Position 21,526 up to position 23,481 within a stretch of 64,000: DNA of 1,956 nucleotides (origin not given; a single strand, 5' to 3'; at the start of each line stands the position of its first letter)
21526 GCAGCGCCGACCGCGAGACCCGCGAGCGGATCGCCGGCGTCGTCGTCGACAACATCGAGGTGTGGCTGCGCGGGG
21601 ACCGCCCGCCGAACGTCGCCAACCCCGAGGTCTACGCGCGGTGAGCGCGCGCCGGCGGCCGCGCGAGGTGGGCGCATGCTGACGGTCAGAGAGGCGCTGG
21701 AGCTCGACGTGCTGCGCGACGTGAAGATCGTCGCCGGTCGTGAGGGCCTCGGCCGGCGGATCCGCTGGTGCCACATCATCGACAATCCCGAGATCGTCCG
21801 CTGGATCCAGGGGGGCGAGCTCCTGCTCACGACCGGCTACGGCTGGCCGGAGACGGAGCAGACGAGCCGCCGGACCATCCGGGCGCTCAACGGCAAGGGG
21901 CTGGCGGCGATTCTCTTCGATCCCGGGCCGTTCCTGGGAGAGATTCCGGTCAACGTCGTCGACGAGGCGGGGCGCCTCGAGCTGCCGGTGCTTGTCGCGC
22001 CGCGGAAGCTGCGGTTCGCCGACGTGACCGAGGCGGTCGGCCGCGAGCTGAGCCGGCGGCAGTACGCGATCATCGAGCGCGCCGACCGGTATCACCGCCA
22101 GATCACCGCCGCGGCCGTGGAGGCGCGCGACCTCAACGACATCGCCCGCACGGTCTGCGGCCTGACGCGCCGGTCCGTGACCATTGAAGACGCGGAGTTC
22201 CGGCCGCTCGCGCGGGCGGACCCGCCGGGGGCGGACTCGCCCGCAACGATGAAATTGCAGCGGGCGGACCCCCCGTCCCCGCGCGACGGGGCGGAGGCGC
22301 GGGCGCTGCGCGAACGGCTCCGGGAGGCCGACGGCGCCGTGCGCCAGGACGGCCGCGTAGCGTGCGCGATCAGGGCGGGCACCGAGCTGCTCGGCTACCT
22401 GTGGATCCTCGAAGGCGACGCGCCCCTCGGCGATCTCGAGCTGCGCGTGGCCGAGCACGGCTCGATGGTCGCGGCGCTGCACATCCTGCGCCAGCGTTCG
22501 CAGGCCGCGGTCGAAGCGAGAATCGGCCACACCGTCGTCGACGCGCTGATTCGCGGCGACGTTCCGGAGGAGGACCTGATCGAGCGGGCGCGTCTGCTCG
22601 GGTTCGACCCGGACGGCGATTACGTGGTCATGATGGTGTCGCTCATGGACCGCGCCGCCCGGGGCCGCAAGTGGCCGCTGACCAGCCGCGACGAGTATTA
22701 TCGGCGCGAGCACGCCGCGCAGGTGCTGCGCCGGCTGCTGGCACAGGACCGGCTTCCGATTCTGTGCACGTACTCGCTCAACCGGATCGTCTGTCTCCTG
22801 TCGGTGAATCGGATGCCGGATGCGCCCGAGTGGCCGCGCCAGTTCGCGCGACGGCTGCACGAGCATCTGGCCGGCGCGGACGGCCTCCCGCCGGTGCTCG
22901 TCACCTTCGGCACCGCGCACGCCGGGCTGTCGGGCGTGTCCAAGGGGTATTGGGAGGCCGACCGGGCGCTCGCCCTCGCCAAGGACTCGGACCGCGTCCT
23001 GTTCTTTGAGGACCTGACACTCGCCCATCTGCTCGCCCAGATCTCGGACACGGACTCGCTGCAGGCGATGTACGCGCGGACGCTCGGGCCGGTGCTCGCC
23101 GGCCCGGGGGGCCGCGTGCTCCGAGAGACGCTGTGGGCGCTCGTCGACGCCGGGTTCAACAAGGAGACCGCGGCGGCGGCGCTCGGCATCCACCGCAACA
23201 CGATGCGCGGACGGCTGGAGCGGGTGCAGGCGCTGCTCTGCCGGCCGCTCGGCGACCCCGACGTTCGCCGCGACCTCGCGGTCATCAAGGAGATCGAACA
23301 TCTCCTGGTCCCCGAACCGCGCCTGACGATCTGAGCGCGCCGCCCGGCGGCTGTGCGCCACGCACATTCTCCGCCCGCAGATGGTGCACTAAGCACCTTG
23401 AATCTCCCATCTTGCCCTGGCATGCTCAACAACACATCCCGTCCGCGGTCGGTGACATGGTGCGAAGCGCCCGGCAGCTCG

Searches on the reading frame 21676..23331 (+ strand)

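Call 7: search_protein_families(library=pfam, proteins=[window:21676-23331:+], max_evalue=0.01)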
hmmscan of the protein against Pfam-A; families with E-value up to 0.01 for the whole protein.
window:21676-23331:+ (552 aa): 4 families
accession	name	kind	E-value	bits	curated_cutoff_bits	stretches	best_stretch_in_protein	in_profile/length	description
PF07905.16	PucR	-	4.2e-33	114.6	33.5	1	7-124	2-117/118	Purine catabolism regulatory protein-like family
PF17853.6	GGDEF_2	-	1.4e-19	70.9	24.5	1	294-433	2-115/116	GGDEF-like domain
PF13556.12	HTH_30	-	1.6e-14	53.8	27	1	482-535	1-54/59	PucR C-terminal helix-turn-helix domain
PF02954.25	HTH_8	-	0.00054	20.1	22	1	488-516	13-41/42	Bacterial regulatory protein, Fis family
